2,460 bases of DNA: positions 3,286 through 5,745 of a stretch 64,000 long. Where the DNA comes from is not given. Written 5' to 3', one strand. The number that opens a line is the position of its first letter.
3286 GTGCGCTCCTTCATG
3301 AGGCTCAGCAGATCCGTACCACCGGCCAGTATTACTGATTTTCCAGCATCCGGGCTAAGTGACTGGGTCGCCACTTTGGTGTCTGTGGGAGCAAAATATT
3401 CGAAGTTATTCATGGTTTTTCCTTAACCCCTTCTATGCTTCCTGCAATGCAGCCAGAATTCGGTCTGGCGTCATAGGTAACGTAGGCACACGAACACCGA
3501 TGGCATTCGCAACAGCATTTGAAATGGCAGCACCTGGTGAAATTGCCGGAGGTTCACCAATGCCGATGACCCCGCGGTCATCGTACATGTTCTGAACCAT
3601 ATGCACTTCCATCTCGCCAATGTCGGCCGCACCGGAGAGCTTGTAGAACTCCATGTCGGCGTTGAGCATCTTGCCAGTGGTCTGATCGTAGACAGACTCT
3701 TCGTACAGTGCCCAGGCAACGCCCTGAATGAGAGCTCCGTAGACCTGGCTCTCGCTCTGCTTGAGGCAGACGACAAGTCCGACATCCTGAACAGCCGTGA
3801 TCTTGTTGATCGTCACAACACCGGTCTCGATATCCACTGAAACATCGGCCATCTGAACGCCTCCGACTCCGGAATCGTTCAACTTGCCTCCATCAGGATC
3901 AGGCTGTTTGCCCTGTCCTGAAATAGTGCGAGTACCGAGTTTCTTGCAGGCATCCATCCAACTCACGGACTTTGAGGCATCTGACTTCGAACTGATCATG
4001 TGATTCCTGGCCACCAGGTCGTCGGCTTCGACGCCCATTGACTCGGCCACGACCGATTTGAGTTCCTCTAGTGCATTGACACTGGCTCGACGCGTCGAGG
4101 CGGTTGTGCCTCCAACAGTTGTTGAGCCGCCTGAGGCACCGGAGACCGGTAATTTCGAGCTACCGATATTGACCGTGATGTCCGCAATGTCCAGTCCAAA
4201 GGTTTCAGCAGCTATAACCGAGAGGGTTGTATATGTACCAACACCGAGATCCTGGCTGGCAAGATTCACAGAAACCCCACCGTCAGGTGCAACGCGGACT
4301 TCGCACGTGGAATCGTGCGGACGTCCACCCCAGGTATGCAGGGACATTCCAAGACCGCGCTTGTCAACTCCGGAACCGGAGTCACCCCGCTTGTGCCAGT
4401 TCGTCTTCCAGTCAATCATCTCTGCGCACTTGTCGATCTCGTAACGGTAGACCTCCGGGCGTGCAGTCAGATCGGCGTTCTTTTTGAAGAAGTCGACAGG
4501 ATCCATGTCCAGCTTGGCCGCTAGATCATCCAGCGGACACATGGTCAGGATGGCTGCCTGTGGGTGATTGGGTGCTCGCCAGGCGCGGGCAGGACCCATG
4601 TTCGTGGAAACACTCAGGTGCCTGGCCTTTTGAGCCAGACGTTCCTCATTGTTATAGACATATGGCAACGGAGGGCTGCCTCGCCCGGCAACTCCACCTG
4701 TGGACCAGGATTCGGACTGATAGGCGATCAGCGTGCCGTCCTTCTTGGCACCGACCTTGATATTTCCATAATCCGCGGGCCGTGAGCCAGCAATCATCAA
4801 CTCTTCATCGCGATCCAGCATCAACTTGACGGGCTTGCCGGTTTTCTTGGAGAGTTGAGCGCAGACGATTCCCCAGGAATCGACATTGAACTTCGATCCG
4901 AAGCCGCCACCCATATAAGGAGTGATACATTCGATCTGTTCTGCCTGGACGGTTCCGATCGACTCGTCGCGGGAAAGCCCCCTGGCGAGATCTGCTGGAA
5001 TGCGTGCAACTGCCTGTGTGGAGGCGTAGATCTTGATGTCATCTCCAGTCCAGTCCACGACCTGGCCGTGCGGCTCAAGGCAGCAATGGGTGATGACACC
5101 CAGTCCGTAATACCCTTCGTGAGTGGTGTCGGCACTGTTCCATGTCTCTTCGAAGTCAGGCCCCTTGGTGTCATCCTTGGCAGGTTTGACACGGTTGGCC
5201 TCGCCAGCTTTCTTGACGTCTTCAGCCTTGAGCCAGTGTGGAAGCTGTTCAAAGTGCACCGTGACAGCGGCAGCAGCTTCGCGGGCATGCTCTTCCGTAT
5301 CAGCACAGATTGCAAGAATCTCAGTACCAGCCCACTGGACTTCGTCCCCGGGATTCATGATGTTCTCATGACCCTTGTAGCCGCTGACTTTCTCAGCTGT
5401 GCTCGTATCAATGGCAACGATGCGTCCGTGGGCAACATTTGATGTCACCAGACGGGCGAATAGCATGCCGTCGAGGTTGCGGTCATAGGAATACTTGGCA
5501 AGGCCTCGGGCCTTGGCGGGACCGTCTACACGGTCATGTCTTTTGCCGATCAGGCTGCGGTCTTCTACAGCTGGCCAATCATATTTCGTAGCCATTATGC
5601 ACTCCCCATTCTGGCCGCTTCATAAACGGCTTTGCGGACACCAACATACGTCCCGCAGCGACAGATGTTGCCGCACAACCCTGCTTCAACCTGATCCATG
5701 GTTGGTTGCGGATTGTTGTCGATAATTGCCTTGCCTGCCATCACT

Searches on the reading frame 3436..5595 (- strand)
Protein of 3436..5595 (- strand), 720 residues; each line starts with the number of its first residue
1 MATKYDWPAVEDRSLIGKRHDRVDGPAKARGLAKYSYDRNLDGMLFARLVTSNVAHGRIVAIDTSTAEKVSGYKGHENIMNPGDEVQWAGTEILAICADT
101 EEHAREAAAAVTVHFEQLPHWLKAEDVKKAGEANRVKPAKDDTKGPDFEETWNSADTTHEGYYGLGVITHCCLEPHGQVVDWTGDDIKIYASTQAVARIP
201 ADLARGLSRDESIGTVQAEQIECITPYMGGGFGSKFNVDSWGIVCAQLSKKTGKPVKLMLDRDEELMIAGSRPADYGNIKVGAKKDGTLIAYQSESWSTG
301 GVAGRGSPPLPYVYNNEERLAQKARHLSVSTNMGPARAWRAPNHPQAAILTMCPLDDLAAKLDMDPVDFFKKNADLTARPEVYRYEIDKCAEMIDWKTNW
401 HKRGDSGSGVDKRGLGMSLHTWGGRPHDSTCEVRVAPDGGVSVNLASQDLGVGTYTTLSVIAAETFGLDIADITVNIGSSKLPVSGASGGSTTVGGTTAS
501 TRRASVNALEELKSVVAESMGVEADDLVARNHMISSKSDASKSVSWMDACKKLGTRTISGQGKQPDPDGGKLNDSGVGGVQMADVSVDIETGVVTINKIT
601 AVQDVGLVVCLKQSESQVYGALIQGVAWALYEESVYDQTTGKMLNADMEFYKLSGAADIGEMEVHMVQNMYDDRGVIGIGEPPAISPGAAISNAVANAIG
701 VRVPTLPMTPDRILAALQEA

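Call 63: search_protein_families(library=pfam, proteins=[window:3436-5595:-], max_evalue=0.001)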
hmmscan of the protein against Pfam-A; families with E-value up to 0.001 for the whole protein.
window:3436-5595:- (720 aa): 3 families
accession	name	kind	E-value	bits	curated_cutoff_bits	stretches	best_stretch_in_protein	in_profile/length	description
PF20256.3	MoCoBD_2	-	6.1e-49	167.5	27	1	389-659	1-282/283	Molybdopterin cofactor-binding domain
PF02738.23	MoCoBD_1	-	6.1e-44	150.4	27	1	144-374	15-244/244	Molybdopterin cofactor-binding domain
PF01315.27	Ald_Xan_dh_C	-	1.7e-13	51.3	31.3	2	31-73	2-44/110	Aldehyde oxidase and xanthine dehydrogenase, a/b hammerhead domain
